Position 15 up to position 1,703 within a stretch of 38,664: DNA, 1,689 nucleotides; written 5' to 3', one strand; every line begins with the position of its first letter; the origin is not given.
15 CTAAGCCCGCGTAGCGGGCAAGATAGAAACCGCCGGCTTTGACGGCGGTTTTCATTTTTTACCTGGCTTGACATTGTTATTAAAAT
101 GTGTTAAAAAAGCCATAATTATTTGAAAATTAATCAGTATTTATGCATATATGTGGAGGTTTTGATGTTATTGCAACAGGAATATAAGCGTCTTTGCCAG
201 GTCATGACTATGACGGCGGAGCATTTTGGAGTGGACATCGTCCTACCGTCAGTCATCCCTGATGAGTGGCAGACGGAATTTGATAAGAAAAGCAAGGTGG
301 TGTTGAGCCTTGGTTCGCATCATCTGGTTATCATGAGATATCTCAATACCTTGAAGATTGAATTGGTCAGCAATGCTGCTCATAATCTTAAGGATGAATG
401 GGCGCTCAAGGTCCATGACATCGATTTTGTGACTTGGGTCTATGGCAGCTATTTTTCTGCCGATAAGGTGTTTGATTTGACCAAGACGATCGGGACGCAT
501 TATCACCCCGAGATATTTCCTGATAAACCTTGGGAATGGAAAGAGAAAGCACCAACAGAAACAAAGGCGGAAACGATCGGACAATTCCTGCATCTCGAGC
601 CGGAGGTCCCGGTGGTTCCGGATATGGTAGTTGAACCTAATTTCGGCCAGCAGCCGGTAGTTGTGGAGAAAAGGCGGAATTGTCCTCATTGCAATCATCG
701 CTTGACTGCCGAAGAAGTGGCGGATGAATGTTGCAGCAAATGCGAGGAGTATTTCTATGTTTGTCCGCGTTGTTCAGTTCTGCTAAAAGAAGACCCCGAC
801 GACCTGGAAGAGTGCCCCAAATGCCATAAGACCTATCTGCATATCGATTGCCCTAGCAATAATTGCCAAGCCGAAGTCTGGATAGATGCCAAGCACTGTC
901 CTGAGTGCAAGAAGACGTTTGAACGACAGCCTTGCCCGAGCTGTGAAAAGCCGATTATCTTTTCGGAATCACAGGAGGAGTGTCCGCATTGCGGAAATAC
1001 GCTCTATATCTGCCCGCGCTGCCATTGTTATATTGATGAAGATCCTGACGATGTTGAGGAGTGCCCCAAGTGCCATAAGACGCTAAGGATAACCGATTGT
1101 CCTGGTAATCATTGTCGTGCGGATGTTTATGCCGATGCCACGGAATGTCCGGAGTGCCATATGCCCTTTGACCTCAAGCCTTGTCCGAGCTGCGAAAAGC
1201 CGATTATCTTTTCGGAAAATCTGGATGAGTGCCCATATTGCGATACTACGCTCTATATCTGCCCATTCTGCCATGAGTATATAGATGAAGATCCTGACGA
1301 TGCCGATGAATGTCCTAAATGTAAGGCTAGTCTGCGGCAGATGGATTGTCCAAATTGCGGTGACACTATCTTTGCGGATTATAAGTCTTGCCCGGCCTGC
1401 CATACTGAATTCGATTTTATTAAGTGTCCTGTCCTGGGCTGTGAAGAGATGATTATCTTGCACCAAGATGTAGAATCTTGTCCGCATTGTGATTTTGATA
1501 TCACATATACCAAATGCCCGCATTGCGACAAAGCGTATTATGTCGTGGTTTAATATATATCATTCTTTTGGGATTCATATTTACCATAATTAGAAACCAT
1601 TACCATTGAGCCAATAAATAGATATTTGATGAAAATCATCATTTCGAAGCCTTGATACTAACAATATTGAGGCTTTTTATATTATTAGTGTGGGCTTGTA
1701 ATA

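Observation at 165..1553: Protein made almost entirely of zinc ribbons, generated by three tandem 249-nt duplications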

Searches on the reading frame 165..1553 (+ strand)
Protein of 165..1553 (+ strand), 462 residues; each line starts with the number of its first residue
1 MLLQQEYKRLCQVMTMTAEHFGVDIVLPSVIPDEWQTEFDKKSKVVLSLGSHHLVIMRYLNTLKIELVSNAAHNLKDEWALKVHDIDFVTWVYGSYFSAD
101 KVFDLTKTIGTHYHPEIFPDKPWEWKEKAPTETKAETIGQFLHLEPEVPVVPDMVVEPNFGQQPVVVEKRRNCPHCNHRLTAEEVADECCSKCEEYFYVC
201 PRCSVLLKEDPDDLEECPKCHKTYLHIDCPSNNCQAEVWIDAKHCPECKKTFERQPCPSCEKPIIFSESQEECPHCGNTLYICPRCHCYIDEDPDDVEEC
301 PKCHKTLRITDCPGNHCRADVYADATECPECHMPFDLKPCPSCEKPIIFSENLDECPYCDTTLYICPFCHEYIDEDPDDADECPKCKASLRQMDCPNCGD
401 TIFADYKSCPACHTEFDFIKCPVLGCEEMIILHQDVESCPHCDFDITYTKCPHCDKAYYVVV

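Call 9: search_protein_families(library=pfam, proteins=[window:165-1553:+], max_evalue=1)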
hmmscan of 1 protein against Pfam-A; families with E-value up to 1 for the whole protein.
window:165-1553:+ (462 aa): 4 families
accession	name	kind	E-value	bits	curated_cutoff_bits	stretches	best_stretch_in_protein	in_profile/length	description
PF12773.13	DZR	-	1.8e-15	57.2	27.3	4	366-412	1-44/45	Double zinc ribbon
PF22725.1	GFO_IDH_MocA_C3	-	0.07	13.6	27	1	31-86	31-85/124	GFO/IDH/MocA C-terminal domain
PF22811.2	Zn_ribbon_NrdR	-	0.4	11.1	27.2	1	166-183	24-41/42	Transcriptional repressor NrdR-like, N-terminal domain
PF07191.17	Zn_ribbon_6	-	0.4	11.1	25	0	382-419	2-42/67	Double zinc ribbon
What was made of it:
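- On Pfam DZR (PF12773) double zinc ribbon: 57.2 bits against a 27.3-bit cutoff, E 1.8e-15, 4 stretches (call 9).
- On Rubredoxin: No rubredoxin family appears among Pfam hits at E up to 1 (call 9).
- On YdjG-type SPFH partner (B. subtilis): No NTF2-like hit was found (call 9).
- Checked: The only Pfam hit is DZR, at 57 bits against a 27.3-bit cutoff, and no catalytic domain is found (call 9).
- No rubredoxin family hit appears even at E up to 1 (call 9).
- Tried and rejected: The DZR profile register favours the last knuckle as the orphan (call 9).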

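Call 10: find_homologous_proteins(query=window:165-1553:+)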
Query window:165-1553:+ (462 aa): 15 proteins with E <= 0.001 among 1392 candidates.
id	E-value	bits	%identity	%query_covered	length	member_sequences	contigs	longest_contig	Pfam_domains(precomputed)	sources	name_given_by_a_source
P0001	0.0e+0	1112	100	100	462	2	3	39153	PF12773.14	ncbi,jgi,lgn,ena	ncbi:MAG: hypothetical protein WCO55_03925 [Candidatus Falkowbacteria bacterium]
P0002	1.5e-139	484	75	59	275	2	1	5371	-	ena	-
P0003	6.8e-77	277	38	80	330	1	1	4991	PF12773.14,PF07191.18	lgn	-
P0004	3.5e-66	242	36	80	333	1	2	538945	PF18912.7,PF12773.14,PF07191.18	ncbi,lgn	-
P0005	4.6e-61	225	35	80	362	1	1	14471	PF12773.14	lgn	-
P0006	3.5e-56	209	32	80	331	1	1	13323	PF18912.7,PF12773.14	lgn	-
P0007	4.0e-55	205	32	81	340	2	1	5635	PF18912.7,PF12773.14,PF07191.18,PF13248.12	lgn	-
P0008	8.9e-55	204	33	81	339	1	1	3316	PF18912.7,PF12773.14,PF07191.18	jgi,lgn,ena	-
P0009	9.1e-54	201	31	97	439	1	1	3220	PF12773.14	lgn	-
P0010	2.3e-52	196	32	99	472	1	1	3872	PF12773.14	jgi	-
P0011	4.5e-46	176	46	39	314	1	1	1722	PF12773.14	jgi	jgi:hypothetical protein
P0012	2.9e-33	133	30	68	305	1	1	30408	PF12773.14,PF07191.18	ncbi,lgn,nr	ncbi:MAG: hypothetical protein Q7K54_05220 [Candidatus Parcubacteria bacterium]|nr:hypothetical prot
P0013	5.4e-29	119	39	41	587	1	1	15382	PF12773.14,PF00484.25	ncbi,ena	-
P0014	1.2e-15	75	28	60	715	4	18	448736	PF12773.14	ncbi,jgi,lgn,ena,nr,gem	ncbi:hypothetical protein HN858_01325 [Candidatus Falkowbacteria bacterium]|jgi:hypothetical protein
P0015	2.9e-8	51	32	53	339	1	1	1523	PF18912.7,PF13240.12,PF12773.14,PF17032.11,PF13248.12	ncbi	-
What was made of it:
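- On Pfam DZR (PF12773) double zinc ribbon: The precomputed PF12773 hit is also listed for P0001 (call 10).
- Closest known: Pfam DZR. Same: The profile match is significant, and homologs also hit DZR_2 and Zn_ribbon_6 (calls 9, 10).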

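Call 14: find_encoding_contigs(protein=P0002, flank=6000, max_places=3)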
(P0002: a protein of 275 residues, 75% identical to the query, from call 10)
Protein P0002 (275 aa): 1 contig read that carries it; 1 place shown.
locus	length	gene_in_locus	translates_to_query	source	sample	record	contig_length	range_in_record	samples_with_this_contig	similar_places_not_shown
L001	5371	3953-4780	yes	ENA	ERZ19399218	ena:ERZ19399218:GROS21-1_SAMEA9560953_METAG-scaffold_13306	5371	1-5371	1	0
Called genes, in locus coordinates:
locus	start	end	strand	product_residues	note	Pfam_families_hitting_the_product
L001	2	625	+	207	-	?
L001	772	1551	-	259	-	-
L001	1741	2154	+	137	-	-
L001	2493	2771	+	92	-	PF01909:NTP_transf_2, PF18765:Polbeta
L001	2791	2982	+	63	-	-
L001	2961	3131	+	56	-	-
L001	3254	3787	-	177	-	-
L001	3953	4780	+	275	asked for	-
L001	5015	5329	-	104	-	-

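Call 18: find_encoding_contigs(protein=P0004, flank=8000, max_places=2)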
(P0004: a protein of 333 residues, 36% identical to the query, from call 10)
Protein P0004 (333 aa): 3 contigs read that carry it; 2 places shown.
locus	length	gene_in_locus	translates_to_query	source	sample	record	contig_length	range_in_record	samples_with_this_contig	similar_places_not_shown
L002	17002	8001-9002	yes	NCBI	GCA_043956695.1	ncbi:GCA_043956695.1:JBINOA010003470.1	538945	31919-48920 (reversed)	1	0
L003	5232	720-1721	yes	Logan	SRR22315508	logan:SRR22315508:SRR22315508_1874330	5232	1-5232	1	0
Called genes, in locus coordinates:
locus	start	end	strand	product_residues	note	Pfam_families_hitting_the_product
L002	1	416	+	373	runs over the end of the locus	PF05496:RuvB_N (faint), PF13177:DNA_pol3_delta2, PF13604:AAA_30 (weak), PF00004:AAA, PF07728:AAA_5 (weak), PF13401:AAA_22 (weak), PF22608:DNAX_ATPase_lid, PF12169:DNA_pol3_gamma3, +1 more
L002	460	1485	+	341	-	PF01018:GTP1_OBG, PF01926:MMR_HSR1, PF02421:FeoB_N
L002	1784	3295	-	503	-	PF00682:HMGL-like, PF22617:HCS_D2, PF08502:LeuA_dimer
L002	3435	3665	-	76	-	PF02201:SWIB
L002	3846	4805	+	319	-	PF18920:DUF5671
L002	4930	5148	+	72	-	-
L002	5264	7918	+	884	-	PF01326:PPDK_N, PF00391:PEP-utilizers, PF02896:PEP-utilizers_C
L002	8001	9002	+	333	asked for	PF07191:Zn_ribbon_6 (faint), PF18912:DZR_2 (faint), PF12773:DZR (faint)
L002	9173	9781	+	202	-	-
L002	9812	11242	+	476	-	PF01145:Band_7, PF15975:Flot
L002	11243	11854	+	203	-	PF05103:DivIVA (faint), PF20393:Pro_CA_2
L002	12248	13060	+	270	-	PF01145:Band_7, PF13421:Band_7_1 (weak)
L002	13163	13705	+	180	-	PF03073:TspO_MBR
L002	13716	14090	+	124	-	PF06397:Desulfoferrod_N, PF01880:Desulfoferrodox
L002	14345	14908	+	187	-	PF00085:Thioredoxin, PF14595:Thioredoxin_9 (weak), PF13098:Thioredoxin_2 (weak), PF02943:FeThRed_B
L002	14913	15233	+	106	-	PF01588:tRNA_bind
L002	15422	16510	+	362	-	PF00310:GATase_2, PF13522:GATase_6 (weak), PF13537:GATase_7 (faint)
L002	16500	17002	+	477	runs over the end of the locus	PF00037:Fer4 (faint), PF12837:Fer4_6 (weak), PF12838:Fer4_7 (weak), PF13187:Fer4_9 (weak), PF13237:Fer4_10 (weak), PF14697:Fer4_21, PF01645:Glu_synthase, PF04898:Glu_syn_central, +2 more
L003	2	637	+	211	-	?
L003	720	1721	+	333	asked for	PF07191:Zn_ribbon_6 (faint), PF18912:DZR_2 (faint), PF12773:DZR (faint)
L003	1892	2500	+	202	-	-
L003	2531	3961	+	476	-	PF01145:Band_7, PF15975:Flot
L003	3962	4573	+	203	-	PF05103:DivIVA (faint), PF20393:Pro_CA_2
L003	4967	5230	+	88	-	?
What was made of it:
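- Desulfoferrodoxin and thioredoxin genes lie a few genes downstream in L002 (call 18).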

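Call 19: find_encoding_contigs(protein=P0014, flank=8000, max_places=2)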
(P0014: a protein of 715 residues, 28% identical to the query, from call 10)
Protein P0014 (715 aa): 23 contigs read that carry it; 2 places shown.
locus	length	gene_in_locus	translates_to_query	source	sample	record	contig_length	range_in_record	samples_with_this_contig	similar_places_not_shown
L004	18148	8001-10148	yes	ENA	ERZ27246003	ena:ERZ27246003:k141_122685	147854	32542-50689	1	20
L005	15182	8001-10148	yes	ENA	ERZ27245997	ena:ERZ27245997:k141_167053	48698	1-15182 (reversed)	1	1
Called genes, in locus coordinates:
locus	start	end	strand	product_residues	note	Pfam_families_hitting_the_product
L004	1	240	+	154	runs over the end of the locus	-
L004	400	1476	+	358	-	PF14398:ATPgrasp_YheCD, PF08443:RimK (weak)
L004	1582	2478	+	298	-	PF00459:Inositol_P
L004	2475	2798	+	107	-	-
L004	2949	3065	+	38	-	-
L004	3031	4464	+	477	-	PF13638:PIN_4, PF02562:PhoH, PF13245:AAA_19 (faint), PF13604:AAA_30 (weak)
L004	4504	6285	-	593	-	PF05157:MshEN, PF00437:T2SSE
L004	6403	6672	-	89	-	-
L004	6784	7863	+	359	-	PF21088:MS_channel_1st, PF00924:MS_channel_2nd, PF21082:MS_channel_3rd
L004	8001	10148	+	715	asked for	PF12773:DZR (faint)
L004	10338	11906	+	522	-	PF12773:DZR (faint)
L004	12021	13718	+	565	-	PF00999:Na_H_Exchanger, PF02254:TrkA_N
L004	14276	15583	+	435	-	PF01409:tRNA-synt_2d, PF13393:tRNA-synt_His, PF00152:tRNA-synt_2 (faint), PF00587:tRNA-synt_2b (faint), PF03129:HGTP_anticodon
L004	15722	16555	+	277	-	PF08282:Hydrolase_3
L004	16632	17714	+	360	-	-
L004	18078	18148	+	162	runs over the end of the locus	PF00583:Acetyltransf_1 (weak)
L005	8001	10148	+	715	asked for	PF12773:DZR (faint)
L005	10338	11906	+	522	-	PF12773:DZR (faint)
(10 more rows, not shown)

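Call 20: find_encoding_contigs(protein=P0012, flank=7000, max_places=1)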
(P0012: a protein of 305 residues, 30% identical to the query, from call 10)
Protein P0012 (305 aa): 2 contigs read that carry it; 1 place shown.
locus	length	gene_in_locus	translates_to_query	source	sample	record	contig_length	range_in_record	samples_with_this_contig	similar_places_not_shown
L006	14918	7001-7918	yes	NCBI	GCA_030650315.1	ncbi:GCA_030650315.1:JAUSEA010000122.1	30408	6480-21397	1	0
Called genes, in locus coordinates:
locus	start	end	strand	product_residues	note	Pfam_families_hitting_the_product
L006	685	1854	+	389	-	PF03235:GmrSD_N, PF01844:HNH (weak)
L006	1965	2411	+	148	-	-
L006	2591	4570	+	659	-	PF00931:NB-ARC (faint), PF01935:DUF87 (weak), PF04851:ResIII (faint), PF05707:Zot (faint)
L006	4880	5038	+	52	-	-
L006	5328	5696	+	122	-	-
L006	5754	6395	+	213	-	-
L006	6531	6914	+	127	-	-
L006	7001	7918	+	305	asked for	PF07191:Zn_ribbon_6 (faint), PF12773:DZR (faint)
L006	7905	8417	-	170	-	-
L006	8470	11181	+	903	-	PF17795:Vault_3 (weak), PF11978:MVP_shoulder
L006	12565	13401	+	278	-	-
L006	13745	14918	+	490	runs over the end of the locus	PF02934:GatB_N, PF02637:GatB_Yqey (weak)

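Call 21: find_encoding_contigs(protein=P0005, flank=7000, max_places=1)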
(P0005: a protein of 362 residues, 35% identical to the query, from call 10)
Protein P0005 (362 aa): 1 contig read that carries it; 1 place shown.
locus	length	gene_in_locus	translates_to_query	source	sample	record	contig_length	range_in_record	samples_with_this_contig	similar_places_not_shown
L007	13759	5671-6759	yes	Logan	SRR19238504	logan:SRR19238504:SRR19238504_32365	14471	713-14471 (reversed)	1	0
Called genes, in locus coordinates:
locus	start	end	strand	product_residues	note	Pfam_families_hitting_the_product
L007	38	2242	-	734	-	PF17191:RecG_wedge, PF01336:tRNA_anti-codon, PF00270:DEAD, PF04851:ResIII (weak), PF00271:Helicase_C, PF22590:Cas3-like_C_2 (weak), PF19833:RecG_dom3_C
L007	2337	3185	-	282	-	-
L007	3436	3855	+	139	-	-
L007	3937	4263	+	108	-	-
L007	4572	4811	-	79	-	-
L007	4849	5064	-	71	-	-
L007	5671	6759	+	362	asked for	PF12773:DZR (faint)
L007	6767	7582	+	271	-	-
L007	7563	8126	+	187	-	PF25842:NfeD_TM (weak)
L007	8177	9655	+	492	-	PF01145:Band_7, PF15975:Flot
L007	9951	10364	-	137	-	PF01850:PIN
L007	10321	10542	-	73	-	-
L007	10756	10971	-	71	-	PF07927:HicA_toxin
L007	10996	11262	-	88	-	PF15919:HicB_lk_antitox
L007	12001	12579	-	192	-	-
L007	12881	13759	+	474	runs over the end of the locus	PF03952:Enolase_N, PF00113:Enolase_C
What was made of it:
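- L007: ZnR, TM protein, NfeD_TM, flotillin, with an 8-nt gap after ZnR (call 21).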

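Call 22: find_encoding_contigs(protein=P0006, flank=7000, max_places=1)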
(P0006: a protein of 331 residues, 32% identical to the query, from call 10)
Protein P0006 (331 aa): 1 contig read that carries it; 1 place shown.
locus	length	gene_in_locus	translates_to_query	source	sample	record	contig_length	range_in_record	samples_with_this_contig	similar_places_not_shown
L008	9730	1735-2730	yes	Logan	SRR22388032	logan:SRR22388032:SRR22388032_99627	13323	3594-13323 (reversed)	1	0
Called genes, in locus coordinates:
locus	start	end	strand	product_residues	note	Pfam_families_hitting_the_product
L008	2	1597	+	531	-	?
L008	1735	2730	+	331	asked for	PF18912:DZR_2 (faint), PF12773:DZR (faint)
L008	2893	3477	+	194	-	-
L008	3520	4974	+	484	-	PF01145:Band_7, PF15975:Flot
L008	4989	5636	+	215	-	PF20393:Pro_CA_2 (weak)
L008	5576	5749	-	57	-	-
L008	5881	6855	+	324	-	PF00188:CAP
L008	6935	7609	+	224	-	PF00072:Response_reg, PF00486:Trans_reg_C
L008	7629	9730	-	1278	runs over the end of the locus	PF00672:HAMP, PF08447:PAS_3, PF13426:PAS_9, PF00989:PAS, PF13188:PAS_8, PF13426:PAS_9, PF08448:PAS_4, PF13426:PAS_9, +11 more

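Call 23: find_encoding_contigs(protein=P0013, flank=7000, max_places=1)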
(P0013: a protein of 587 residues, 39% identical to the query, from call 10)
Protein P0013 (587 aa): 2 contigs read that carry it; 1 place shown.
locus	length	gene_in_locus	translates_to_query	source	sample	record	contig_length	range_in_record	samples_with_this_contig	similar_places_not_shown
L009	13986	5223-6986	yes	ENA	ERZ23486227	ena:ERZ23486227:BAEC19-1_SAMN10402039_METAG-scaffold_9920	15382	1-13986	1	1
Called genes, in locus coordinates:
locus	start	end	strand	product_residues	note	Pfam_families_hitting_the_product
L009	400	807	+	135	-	-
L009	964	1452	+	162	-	-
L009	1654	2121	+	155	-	-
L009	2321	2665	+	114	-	PF01740:STAS, PF13466:STAS_2 (weak)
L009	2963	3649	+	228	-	-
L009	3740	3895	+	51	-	-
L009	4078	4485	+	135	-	-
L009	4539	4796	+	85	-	-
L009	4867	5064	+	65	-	-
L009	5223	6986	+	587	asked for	PF00484:Pro_CA, PF12773:DZR (faint)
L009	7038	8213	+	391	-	PF12773:DZR (faint)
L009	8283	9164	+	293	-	-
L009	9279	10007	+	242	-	-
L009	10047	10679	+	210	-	-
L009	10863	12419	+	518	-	PF01145:Band_7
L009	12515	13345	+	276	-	-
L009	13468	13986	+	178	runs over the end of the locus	-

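Call 34: predict_structure(alignment_id=A2)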
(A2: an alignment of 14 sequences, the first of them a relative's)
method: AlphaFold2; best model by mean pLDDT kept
length: 462 residues; sequences in the alignment: 14
mean_pLDDT: 83.0   pTM: 0.48
mean pLDDT of the five models: 83.0, 83.0, 82.8, 82.3, 81.4
residues with pLDDT >= 90: 251; 70-90: 148; 50-70: 4; < 50: 59
segments of 3 or more residues with pLDDT < 50: 109-167
pLDDT, mean of each block of 10 residues (from residue 1): 91 94 90 94 94 92 92 88 86 86 77 38 36 32 35 33 42 90 90 92 92 91 91 89 92 93 91 93 94 92 92 85 92 92 93 91 92 91 88 88 87 89 86 86 89 88 82
secondary structure, 60 per line:
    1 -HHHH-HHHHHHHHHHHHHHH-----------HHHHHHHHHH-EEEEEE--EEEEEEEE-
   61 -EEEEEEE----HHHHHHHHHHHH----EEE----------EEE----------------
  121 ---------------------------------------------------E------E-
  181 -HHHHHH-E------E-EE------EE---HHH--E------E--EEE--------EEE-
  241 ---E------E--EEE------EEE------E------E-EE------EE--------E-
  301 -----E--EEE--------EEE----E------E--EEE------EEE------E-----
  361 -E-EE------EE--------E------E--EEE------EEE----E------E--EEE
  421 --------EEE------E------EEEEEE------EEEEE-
elements in order: H2-5 H7-21 H33-42 E44-49 E52-59 E62-68 H73-84 E89-91 E102-104 H182-187 E226-228 E237-239 E254-256 E263-265 E309-311 E320-322 E337-339 E346-348 E392-394 E401-403 E418-420 E429-431 E445-450 E457-461
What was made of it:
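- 489..680 (+): Pro/Glu-rich linker (aa 109-172), mostly disordered, variable in length and sequence among homologs. pLDDT is below 50 for residues 109-167 (call 34).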

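Call 46: fold_search(model_id=the predicted structure, library=pdb)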
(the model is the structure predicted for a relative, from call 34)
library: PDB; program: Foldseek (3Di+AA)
matches with E <= 10: 623; with E <= 0.001: 0
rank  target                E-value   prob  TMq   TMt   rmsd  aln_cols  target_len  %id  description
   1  6sc9_A                4.4e-02  0.16  0.09  0.11  15.5       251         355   15  dAb3/HOIP-RBR-HOIPIN-8 (released 2019-11-27)
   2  6sc5_A                5.6e-02  0.10  0.08  0.10  16.2       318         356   13  dAb3/HOIP-RBR-Ligand2 (released 2019-11-27)
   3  3hcs_A                6.7e-02  0.21  0.08  0.19  15.3       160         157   15  Crystal structure of the N-terminal domain of TRAF6 (released 2009-05-26)
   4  6sc6_A                9.6e-02  0.16  0.11  0.13  15.5       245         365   16  dAb3/HOIP-RBR apo structure (released 2019-11-27)
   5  5v3j_F                1.1e-01  0.06  0.06  0.09  21.9       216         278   14  mouseZFP568-ZnF1-10 in complex with DNA (released 2018-03-07)
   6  5haf_B                1.4e-01  0.16  0.08  0.11  13.6       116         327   11  Structure of Salmonella enterica effector protein SseL (released 2016-07-27)
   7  8f5o_B                1.8e-01  0.82  0.12  0.05   4.6        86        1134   22  Structure of Leishmania tarentolae IFT-A (state 1) (released 2022-12-21)
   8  7yne_F                2.5e-01  0.20  0.12  0.29  11.4       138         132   10  Crystal structure of fragmin domain-1 (1-160) in complex with G-form actin (released 2022-10-26)
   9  7r7j_A                2.6e-01  0.16  0.07  0.06  13.2       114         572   14  Crystal structure of RadD with ADP (released 2022-04-13)
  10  8hyj_I                2.8e-01  0.05  0.05  0.15  17.2       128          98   16  A cryo-EM structure of KTF1-bound polymerase V transcription elongation complex (released 2023-06-21)
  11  7uhy_B                3.1e-01  0.20  0.09  0.06   8.7        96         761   18  Human GATOR2 complex (released 2022-07-20)
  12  5ubw_B                3.1e-01  0.16  0.09  0.19   7.4        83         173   11  Structure of catalytic domain of Ssel (released 2017-12-27)
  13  8bbg_A                3.3e-01  0.38  0.07  0.03   9.4        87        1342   21  Structure of the IFT-A complex; anterograde IFT-A train model (released 2022-12-21)
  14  8ove_Bp               4.2e-01  0.14  0.07  0.32   9.5        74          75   12  CRYO-EM STRUCTURE OF TRYPANOSOMA BRUCEI PROCYCLIC FORM 80S RIBOSOME : TB11CS6H1 snoRNA mutant (released 2023-11-29)
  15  7r7j_B                4.7e-01  0.20  0.07  0.06  11.6        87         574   24  Crystal structure of RadD with ADP (released 2022-04-13)
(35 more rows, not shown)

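Call 56: search_protein_families(library=pfam, proteins=[L002:9173-9781:+, L002:11243-11854:+, L008:4989-5636:+, L006:6531-6914:+, L007:6767-7582:+, L009:8283-9164:+, L009:10047-10679:+, L006:8470-11181:+, L004:10338-11906:+], max_evalue=0.01)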
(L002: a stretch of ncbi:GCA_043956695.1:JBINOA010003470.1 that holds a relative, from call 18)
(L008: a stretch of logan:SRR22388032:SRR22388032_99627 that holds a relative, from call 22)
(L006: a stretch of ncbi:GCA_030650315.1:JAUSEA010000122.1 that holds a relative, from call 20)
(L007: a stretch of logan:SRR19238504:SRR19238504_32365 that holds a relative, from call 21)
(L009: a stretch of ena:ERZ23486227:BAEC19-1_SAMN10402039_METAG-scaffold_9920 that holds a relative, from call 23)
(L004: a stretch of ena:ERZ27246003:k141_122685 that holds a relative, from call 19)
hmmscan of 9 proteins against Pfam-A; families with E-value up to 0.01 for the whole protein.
L002:9173-9781:+ (202 aa): 1 family
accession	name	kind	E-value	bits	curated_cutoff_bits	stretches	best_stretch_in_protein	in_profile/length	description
PF01957.25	NfeD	-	0.0004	21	29.1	1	134-193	3-55/57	NfeD-like C-terminal, partner-binding domain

L002:11243-11854:+ (203 aa): 4 families
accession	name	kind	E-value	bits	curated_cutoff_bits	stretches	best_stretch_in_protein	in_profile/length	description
PF20393.3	Pro_CA_2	-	2.2e-08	34.8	30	1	60-184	3-114/125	Putative carbonic anhydrase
PF05103.18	DivIVA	-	1.2e-05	25.7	28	1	9-53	74-118/131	DivIVA protein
PF00484.24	Pro_CA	-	0.0037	18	25.7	0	108-165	34-88/156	Carbonic anhydrase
PF16999.10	V-ATPase_G_2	-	0.0051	17.9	28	1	14-50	20-56/104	Vacuolar (H+)-ATPase G subunit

L008:4989-5636:+ (215 aa): 2 families
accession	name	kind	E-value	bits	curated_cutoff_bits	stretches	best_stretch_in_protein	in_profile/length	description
PF20393.3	Pro_CA_2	-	1.9e-06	28.5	30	1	75-153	5-81/125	Putative carbonic anhydrase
PF05103.18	DivIVA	-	0.0089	16.4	28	0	3-46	71-114/131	DivIVA protein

L006:6531-6914:+ (127 aa): 0 families

L007:6767-7582:+ (271 aa): 0 families

L009:8283-9164:+ (293 aa): 0 families

L009:10047-10679:+ (210 aa): 1 family
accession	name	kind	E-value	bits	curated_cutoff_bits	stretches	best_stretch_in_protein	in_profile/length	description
PF01957.25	NfeD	-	0.0063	17.1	29.1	0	148-201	4-48/57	NfeD-like C-terminal, partner-binding domain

L006:8470-11181:+ (903 aa): 2 families
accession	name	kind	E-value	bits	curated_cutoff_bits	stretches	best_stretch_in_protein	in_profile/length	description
PF11978.13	MVP_shoulder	-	3.5e-23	82.3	25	1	559-668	3-118/118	Shoulder domain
PF17795.6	Vault_3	-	2.9e-09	37.3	28.8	1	511-549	18-56/62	Major Vault Protein Repeat domain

L004:10338-11906:+ (522 aa): 4 families
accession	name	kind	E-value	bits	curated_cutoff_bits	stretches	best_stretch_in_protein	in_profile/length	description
PF12773.13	DZR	-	1.5e-15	57.5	27.3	3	203-232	1-32/45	Double zinc ribbon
PF18912.6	DZR_2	-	0.00068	19.9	27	0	335-371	8-47/56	Double zinc ribbon domain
PF10571.15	UPF0547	-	0.001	19.6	29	1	203-221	3-21/26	Uncharacterised protein family UPF0547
PF13248.11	Zn_ribbon_3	-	0.0023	17.8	27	1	203-224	5-26/26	zinc-ribbon domain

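Call 61: find_related_loci(query=A5, collection=genome_contigs, flank=8000)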
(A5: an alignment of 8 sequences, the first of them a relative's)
Query A5 (462 aa) in genome_contigs; peptide patterns used: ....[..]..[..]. (x = any residue, [..] = any of these).
18 stretches matched a pattern, but none encodes a relative of the query by tblastn (E <= 1e-3).
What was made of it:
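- Tried and rejected: With a tighter alignment the GTDB species-representative scan found no relative (call 61).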
